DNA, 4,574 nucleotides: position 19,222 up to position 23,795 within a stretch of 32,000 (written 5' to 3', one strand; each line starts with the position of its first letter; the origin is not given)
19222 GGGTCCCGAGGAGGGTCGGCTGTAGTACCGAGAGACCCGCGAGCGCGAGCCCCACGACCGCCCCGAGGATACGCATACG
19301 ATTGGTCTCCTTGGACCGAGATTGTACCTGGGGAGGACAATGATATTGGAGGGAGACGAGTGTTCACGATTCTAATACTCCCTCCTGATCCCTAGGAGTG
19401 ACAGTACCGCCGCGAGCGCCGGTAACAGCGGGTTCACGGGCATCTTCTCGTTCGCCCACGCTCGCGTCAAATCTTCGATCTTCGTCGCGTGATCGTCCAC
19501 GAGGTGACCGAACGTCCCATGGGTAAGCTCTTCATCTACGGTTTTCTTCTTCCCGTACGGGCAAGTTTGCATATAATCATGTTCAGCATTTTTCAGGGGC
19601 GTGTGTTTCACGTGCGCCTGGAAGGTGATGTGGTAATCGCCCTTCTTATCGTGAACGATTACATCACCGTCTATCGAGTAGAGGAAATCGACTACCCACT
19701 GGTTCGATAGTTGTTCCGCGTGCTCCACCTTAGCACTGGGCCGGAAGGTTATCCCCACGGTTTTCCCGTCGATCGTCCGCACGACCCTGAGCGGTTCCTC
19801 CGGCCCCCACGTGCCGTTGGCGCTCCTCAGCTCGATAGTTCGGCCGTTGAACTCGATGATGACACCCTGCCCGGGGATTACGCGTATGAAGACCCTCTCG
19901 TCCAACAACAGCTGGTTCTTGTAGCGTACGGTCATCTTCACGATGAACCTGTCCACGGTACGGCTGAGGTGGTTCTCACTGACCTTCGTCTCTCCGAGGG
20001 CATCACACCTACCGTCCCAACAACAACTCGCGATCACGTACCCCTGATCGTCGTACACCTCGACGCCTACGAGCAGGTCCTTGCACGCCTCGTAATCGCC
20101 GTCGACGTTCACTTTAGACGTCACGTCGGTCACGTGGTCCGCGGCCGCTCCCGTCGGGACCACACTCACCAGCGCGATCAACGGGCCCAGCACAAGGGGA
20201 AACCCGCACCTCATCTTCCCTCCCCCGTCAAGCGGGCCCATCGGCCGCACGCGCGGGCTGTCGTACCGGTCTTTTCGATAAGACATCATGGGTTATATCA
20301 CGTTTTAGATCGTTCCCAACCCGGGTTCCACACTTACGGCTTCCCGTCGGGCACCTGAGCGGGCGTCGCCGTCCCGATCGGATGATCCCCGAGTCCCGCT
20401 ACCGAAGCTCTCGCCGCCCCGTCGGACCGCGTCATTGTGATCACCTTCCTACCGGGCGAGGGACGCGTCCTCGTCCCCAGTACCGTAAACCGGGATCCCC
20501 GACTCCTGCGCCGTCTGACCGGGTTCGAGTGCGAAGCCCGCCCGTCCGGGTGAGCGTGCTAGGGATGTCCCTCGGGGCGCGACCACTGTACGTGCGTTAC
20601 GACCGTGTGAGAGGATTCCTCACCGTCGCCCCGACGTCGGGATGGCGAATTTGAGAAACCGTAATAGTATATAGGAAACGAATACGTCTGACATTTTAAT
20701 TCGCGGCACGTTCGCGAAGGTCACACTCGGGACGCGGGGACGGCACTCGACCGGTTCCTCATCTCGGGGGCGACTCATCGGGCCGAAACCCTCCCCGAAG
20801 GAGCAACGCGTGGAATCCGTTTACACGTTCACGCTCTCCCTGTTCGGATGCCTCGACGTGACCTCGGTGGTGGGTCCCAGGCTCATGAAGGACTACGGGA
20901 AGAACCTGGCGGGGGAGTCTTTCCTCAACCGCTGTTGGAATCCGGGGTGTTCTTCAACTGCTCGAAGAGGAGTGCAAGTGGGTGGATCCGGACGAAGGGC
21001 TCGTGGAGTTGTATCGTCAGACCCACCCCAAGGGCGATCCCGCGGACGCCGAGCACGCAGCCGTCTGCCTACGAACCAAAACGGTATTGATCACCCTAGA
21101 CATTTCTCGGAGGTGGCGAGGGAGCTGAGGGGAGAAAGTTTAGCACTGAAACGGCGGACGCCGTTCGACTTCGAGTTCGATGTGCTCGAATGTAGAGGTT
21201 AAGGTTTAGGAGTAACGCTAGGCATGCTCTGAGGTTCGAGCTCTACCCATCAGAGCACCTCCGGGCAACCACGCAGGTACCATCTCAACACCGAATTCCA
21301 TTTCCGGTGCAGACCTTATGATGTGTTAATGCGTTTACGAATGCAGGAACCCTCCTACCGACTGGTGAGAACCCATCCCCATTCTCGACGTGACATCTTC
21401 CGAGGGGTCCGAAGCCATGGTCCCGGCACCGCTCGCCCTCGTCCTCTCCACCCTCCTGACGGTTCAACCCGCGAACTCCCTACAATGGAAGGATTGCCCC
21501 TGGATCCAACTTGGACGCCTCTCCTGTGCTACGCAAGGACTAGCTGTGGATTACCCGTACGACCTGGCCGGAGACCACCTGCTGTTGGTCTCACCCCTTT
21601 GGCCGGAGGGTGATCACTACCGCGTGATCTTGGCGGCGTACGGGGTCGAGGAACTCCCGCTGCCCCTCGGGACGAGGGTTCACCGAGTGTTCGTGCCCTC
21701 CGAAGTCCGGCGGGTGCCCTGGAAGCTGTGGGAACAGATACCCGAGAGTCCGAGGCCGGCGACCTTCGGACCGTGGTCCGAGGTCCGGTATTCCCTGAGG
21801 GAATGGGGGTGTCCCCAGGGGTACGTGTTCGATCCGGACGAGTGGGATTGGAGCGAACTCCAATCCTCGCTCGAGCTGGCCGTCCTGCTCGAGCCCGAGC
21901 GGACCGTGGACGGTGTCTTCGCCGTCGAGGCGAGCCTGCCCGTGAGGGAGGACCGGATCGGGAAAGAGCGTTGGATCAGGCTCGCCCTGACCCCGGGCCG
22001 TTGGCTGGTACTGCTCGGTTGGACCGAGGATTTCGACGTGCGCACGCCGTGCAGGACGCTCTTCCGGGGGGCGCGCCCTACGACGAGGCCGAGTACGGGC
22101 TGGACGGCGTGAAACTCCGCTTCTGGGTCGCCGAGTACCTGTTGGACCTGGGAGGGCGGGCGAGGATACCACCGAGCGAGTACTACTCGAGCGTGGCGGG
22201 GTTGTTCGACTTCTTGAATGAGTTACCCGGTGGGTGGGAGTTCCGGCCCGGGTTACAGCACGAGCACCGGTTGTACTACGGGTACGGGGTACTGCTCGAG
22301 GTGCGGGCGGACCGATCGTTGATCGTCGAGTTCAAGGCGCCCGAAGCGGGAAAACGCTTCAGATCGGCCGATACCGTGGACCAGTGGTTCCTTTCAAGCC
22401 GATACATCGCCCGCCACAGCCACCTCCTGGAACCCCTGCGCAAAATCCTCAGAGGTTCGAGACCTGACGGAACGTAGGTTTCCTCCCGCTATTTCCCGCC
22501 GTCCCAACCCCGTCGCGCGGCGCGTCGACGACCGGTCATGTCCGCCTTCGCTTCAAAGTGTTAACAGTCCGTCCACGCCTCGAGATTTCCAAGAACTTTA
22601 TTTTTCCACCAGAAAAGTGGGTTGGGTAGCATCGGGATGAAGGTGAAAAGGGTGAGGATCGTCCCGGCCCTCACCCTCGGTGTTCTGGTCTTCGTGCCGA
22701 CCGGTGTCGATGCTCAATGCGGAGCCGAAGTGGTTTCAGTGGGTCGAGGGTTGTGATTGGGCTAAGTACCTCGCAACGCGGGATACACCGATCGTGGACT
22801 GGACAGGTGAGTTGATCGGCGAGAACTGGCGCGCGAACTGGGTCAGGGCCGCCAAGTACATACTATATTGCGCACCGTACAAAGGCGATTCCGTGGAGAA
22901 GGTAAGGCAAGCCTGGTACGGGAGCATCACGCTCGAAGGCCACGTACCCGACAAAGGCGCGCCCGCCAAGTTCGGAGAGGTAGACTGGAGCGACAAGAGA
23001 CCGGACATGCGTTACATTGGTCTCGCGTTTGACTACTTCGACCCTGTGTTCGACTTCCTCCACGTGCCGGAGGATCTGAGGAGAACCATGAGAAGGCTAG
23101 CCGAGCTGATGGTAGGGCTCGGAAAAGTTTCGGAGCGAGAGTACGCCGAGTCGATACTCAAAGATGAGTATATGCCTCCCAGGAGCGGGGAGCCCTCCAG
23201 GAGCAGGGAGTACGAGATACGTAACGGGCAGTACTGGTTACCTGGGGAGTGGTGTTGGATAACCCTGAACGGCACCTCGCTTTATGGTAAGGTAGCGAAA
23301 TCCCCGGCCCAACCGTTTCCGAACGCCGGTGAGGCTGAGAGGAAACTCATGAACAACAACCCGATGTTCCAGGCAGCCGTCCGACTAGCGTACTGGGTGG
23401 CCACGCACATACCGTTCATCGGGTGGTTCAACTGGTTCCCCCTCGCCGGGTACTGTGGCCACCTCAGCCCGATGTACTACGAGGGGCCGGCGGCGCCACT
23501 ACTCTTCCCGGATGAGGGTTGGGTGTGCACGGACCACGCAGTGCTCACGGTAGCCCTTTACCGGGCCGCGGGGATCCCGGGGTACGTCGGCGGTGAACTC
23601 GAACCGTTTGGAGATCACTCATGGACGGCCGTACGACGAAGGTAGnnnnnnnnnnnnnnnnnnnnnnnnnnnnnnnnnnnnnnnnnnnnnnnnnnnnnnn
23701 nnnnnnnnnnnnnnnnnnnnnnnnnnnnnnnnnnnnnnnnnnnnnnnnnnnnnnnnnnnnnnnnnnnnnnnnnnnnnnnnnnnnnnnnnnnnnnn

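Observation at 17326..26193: Divergent ~9 kb accessory locus of orphan exported proteins between serA and the polyferredoxin gene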

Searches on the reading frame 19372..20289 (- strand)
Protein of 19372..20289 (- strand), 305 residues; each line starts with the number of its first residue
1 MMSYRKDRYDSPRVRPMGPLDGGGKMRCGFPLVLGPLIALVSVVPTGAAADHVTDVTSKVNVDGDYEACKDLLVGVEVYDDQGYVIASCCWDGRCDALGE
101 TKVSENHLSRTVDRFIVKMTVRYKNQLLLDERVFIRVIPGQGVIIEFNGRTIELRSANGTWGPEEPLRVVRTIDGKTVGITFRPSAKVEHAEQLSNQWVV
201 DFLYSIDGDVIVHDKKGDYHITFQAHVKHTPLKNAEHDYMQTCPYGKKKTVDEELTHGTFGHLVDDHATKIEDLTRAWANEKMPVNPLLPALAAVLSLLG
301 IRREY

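Call 5: search_protein_families(library=pfam, proteins=[window:19372-20289:-], max_evalue=1)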
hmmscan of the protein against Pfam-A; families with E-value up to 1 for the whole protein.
window:19372-20289:- (305 aa): 0 families

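Call 20: search_protein_families(library=ncbifam, proteins=[window:19375-20214:-], max_evalue=1)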
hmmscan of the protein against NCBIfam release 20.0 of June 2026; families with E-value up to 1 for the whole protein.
seq(280 aa): 0 families

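Call 21: search_protein_families(library=phrogs, proteins=[window:19375-20214:-], max_evalue=0.1)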
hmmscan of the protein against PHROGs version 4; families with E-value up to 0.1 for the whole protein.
seq(280 aa): 0 families

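Call 84: search_protein_families(library=padloc, proteins=[window:19372-20214:-], max_evalue=0.01)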
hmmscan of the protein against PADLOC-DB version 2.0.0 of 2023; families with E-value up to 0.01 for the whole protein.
window:19372-20214:- (280 aa): 0 families

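Call 119: search_solved_structures(query=A5, max_evalue=1)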
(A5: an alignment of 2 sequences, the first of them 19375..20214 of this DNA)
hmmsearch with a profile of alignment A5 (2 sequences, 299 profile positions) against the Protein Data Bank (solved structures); distinct sequences matched with E-value up to 1: 18.
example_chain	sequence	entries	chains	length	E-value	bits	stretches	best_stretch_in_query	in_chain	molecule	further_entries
8q7r_U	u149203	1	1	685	1.1e-07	34.4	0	150-176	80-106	Ubiquitin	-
8pql_U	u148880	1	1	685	1.1e-07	34.4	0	150-176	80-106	Ubiquitin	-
8pql_E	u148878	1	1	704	1.5e-07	34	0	150-176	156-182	Polyubiquitin-C,Nucleotide exchange factor SIL1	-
7yui_A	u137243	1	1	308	0.00024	23.4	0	150-176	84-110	Polyubiquitin-C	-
5b83_A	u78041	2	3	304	0.00032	23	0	150-176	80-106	tetra ubiquitin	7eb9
5h07_A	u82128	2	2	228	0.0034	19.7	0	150-176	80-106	Polyubiquitin-C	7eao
6njd_A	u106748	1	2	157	0.11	14.8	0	150-176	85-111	Di-ubiquitin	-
5oe7_B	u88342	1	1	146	0.11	14.7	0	150-176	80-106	Polyubiquitin-C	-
3wxe_B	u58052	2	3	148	0.12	14.6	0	150-176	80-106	Ubiquitin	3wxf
7tv4_C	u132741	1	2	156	0.12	14.5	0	150-176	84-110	Polyubiquitin-C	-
4zqs_A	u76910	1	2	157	0.12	14.5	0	150-176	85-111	ubiquitin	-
2zvn_A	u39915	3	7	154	0.13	14.5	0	150-176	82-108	UBC protein | Ubiquitin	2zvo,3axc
6kbe_G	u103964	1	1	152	0.13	14.5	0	150-176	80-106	Polyubiquitin-C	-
2y5b_B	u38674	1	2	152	0.13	14.5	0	150-176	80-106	UBIQUITIN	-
6n5m_A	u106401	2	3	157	0.13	14.5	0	150-176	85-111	Polyubiquitin-C | Ubiquitin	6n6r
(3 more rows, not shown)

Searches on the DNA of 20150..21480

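Call 112: search_rna_families(source=window, start=20150, end=21480, threshold=evalue, max_evalue=1)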
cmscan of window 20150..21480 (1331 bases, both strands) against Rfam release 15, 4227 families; matches with E-value up to 1: 0.
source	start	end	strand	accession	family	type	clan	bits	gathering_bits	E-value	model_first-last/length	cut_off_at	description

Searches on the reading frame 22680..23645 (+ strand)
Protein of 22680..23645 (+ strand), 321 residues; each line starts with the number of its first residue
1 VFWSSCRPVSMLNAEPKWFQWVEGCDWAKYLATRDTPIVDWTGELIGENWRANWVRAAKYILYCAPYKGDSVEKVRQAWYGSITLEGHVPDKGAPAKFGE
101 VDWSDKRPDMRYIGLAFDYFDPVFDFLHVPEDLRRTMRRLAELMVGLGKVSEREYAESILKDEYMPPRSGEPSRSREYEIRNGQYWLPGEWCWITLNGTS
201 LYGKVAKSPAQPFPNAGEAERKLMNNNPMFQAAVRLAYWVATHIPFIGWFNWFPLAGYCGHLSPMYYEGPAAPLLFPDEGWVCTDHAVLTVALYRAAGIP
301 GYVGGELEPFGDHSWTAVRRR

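Call 5: search_protein_families(library=pfam, proteins=[window:22680-23645:+], max_evalue=1)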
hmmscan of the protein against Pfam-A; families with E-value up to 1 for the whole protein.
window:22680-23645:+ (321 aa): 1 family
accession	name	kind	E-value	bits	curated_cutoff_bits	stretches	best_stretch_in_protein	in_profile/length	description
PF01841.26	Transglut_core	-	1.7e-05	25.5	23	1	225-317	10-95/108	Transglutaminase-like superfamily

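Call 84: search_protein_families(library=padloc, proteins=[window:22716-23630:+], max_evalue=0.01)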
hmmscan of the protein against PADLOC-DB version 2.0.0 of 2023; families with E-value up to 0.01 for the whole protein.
window:22716-23630:+ (305 aa): 0 families
